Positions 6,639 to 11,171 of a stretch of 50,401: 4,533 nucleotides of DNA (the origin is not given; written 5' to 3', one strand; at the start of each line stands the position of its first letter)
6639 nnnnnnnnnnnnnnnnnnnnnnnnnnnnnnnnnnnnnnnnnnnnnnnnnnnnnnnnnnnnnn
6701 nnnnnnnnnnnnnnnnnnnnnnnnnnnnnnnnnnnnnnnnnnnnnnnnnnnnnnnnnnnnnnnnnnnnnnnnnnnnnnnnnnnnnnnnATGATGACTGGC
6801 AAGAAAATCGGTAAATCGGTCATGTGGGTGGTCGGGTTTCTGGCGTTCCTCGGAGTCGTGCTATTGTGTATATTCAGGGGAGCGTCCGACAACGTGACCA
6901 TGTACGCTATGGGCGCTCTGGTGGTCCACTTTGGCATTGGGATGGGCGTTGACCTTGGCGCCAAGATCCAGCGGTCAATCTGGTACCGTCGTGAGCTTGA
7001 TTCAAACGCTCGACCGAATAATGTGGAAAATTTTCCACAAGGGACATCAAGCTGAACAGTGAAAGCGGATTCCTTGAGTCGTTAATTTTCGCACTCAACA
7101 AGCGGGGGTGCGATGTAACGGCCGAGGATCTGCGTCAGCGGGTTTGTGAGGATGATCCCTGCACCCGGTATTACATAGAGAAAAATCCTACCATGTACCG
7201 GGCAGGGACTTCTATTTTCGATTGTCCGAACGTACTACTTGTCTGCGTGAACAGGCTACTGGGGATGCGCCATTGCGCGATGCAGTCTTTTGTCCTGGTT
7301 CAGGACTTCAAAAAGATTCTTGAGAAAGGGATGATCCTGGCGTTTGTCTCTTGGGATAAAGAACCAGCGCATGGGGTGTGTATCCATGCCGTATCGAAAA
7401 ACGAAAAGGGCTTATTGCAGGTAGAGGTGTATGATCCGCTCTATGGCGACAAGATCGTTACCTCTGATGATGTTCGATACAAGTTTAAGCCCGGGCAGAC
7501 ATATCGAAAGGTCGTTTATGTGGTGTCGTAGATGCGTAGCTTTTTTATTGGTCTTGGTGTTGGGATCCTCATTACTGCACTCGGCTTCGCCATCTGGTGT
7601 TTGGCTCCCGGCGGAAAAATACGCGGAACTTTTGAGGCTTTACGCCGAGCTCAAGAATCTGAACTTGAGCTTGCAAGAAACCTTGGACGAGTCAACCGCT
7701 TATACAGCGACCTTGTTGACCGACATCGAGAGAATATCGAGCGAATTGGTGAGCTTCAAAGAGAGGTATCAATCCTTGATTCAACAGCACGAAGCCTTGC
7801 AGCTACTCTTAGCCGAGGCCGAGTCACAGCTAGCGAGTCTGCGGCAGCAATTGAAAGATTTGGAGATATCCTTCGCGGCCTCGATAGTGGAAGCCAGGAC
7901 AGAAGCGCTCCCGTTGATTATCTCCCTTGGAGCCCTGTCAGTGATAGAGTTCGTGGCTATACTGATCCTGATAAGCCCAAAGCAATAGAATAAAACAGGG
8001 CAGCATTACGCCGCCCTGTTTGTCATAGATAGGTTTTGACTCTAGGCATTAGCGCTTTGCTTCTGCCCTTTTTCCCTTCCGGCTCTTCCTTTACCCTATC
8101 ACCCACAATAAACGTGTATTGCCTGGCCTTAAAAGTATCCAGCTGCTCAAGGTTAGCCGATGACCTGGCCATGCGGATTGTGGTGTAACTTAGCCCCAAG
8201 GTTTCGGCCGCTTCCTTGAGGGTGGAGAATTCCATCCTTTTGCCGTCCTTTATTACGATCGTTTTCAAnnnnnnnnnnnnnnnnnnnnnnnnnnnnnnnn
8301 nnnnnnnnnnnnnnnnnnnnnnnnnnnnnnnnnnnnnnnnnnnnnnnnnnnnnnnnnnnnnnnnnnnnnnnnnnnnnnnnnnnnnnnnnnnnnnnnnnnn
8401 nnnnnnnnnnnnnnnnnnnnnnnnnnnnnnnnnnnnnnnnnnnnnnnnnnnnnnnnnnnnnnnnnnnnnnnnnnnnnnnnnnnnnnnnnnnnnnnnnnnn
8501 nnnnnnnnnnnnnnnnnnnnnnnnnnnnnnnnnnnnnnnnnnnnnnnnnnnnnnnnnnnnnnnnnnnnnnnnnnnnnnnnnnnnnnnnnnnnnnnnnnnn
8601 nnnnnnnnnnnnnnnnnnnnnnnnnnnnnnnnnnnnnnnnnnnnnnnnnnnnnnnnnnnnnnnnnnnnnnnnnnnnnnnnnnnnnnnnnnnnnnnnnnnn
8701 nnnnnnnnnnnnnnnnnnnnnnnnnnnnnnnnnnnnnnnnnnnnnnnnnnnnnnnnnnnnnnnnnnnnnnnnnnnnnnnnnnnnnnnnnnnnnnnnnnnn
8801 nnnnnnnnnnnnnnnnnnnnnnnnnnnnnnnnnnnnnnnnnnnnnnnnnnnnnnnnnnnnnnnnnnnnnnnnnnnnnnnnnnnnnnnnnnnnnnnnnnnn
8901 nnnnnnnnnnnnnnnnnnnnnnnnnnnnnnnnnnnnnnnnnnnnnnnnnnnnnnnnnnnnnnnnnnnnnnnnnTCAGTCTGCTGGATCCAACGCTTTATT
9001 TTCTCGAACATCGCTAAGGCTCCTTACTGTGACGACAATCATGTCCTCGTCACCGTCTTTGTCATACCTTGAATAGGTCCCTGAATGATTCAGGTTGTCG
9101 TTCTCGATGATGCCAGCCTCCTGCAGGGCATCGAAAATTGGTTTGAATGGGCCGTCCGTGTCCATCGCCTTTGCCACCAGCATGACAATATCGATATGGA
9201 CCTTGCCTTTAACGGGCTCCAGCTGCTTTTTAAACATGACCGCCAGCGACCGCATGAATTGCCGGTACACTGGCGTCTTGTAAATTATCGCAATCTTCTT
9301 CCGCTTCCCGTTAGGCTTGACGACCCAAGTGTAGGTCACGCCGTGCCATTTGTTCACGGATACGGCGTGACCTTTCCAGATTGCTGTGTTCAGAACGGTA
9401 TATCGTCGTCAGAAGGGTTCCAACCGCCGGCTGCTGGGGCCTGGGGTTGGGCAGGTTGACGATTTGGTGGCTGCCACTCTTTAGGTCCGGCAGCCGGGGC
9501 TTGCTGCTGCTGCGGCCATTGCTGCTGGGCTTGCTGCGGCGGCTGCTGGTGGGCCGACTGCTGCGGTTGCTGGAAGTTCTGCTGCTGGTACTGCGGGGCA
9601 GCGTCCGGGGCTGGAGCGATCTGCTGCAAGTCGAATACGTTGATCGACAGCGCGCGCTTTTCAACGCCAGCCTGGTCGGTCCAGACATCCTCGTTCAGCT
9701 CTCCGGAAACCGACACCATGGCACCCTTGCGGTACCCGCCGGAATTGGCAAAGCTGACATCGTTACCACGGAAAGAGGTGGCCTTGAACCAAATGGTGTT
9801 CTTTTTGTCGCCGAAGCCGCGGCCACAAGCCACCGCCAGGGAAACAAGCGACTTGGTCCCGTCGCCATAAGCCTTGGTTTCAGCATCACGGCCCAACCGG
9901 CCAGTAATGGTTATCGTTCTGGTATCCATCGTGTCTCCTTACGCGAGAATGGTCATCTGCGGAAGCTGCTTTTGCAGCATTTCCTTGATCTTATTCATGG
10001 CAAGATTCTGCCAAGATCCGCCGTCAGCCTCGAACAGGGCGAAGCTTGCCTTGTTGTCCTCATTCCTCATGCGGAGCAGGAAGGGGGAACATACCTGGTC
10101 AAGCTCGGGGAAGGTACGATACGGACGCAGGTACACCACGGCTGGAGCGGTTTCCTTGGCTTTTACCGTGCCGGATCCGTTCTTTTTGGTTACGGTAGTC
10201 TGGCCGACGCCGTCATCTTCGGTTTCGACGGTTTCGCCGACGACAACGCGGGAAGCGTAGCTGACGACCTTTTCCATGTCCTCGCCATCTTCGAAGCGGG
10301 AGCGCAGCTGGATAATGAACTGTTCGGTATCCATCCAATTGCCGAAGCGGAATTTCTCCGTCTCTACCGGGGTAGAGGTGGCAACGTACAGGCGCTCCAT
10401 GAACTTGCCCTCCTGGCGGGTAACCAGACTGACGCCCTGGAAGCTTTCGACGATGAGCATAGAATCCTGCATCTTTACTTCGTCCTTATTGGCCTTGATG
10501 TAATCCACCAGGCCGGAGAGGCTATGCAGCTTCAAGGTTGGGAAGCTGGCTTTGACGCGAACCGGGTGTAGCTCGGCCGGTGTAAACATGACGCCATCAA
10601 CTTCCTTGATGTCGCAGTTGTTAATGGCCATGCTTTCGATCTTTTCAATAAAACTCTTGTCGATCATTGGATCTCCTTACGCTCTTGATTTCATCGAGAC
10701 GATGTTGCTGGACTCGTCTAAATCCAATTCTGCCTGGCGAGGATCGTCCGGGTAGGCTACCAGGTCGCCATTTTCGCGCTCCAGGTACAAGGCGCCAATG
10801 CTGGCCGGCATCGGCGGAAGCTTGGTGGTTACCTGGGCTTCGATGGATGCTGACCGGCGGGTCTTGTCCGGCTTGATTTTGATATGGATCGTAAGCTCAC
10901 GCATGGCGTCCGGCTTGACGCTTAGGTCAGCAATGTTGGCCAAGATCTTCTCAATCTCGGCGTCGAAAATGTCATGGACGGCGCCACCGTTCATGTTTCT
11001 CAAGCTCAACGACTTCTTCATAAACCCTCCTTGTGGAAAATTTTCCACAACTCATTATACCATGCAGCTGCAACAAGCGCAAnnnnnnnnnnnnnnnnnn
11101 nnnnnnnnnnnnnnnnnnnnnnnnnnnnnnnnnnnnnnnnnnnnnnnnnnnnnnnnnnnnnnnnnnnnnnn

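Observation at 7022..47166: An 18-bp perfect palindrome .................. occurs 10 times, each at the head of a gene or operon, on both gene blocks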

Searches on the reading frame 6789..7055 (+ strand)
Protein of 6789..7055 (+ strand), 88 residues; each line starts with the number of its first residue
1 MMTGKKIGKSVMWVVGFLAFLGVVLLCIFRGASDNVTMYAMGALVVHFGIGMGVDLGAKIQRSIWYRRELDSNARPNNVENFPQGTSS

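Call 28: search_protein_families(library=pfam, max_evalue=0.01, proteins=[window:6789-7055:+])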
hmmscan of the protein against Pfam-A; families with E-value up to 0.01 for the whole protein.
window:6789-7055:+ (88 aa): 0 families

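Call 60: search_protein_families(library=phrogs, max_evalue=0.001, proteins=[window:6789-7055:+])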
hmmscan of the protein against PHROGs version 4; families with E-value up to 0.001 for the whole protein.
window:6789-7055:+ (88 aa): 0 families

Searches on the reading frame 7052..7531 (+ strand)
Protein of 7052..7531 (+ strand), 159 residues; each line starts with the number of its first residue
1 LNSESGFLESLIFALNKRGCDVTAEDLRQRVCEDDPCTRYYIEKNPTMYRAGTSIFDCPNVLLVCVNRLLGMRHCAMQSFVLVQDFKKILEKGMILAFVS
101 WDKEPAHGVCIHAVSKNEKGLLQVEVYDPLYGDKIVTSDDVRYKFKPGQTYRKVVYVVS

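Call 105: search_protein_families(library=ncbifam, max_evalue=0.001, proteins=[window:7052-7531:+])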
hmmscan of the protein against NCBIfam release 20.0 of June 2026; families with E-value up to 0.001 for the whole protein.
window:7052-7531:+ (159 aa): 0 families

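Call 107: search_protein_families(library=pfam, max_evalue=0.01, proteins=[window:7052-7531:+])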
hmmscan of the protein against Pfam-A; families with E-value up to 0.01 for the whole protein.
window:7052-7531:+ (159 aa): 0 families

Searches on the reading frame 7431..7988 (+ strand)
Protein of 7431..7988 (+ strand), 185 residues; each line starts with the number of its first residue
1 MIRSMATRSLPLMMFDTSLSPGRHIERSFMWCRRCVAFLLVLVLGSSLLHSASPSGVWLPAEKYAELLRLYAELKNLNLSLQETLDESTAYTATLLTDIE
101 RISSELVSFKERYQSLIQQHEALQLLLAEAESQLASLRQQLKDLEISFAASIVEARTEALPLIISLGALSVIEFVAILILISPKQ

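Call 28: search_protein_families(library=pfam, max_evalue=0.01, proteins=[window:7431-7988:+])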
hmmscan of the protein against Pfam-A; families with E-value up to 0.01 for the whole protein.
window:7431-7988:+ (185 aa): 3 families
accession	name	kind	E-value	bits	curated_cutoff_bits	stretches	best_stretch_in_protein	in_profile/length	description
PF02181.28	FH2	-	0.00084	19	34.8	1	61-148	254-341/372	Formin Homology 2 Domain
PF24319.2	DUF7491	-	0.0028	18.3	30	1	92-145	37-90/90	Coiled-coil region of unknown function (DUF7491)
PF17675.6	APG6_N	-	0.0094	16.8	45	0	63-142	47-126/132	Apg6 coiled-coil region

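Call 60: search_protein_families(library=phrogs, max_evalue=0.001, proteins=[window:7431-7988:+])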
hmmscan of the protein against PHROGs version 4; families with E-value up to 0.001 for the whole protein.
window:7431-7988:+ (185 aa): 0 families

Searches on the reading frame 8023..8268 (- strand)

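Call 28: search_protein_families(library=pfam, max_evalue=0.01, proteins=[window:8023-8268:-])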
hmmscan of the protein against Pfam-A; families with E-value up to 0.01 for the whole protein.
window:8023-8268:- (81 aa): 1 family
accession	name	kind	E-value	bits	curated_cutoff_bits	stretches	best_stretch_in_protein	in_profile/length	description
PF22083.2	I-HmuI_NUMOD-like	-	0.00012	22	27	1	5-32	3-30/46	DNA endonuclease I-HmuI-like, NUMOD-like domain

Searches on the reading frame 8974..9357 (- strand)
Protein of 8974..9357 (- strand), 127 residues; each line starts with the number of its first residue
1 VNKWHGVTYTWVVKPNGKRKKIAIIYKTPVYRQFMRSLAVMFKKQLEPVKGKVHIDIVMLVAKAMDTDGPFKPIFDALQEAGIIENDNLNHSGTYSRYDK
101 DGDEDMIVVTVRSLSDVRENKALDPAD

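Call 28: search_protein_families(library=pfam, max_evalue=0.01, proteins=[window:8974-9357:-])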
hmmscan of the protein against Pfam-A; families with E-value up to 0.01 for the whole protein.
window:8974-9357:- (127 aa): 1 family
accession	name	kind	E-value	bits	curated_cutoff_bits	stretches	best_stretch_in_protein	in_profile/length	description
PF05866.16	RusA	-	0.00025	22.1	22.8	1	18-92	13-106/124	Endodeoxyribonuclease RusA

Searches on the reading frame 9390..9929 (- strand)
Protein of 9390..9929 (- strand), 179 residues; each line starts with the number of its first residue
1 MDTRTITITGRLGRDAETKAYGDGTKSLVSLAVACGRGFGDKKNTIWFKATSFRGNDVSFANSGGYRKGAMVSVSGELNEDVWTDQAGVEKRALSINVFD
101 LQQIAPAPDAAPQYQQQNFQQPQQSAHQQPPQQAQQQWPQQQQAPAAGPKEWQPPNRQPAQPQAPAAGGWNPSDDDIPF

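Call 27: search_protein_families(library=pfam, max_evalue=0.01, proteins=[window:9390-9929:-])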
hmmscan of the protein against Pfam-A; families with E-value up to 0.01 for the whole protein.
window:9390-9929:- (179 aa): 1 family
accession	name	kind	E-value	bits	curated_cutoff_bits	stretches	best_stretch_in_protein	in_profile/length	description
PF00436.31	SSB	-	1.2e-09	38.6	26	1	5-102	3-102/104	Single-strand binding protein family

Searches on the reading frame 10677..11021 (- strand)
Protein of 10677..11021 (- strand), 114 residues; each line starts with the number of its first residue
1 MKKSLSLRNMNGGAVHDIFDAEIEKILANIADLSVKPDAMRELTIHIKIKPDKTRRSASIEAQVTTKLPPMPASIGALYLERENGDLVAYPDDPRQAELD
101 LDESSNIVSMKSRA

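Call 27: search_protein_families(library=pfam, max_evalue=0.01, proteins=[window:10677-11021:-])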
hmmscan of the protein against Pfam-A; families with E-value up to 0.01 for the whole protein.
window:10677-11021:- (114 aa): 0 families

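Call 29: search_protein_families(library=phrogs, max_evalue=0.001, proteins=[window:10677-11021:-])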
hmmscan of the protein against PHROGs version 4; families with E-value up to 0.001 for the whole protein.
window:10677-11021:- (114 aa): 2 families
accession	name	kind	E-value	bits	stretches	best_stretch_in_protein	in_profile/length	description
phrog_997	-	DNA, RNA and nucleotide metabolism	1.5e-16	61.7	1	2-88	2-90/136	replication terminator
phrog_204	-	unknown function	0.00023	22.2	1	19-105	38-121/143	-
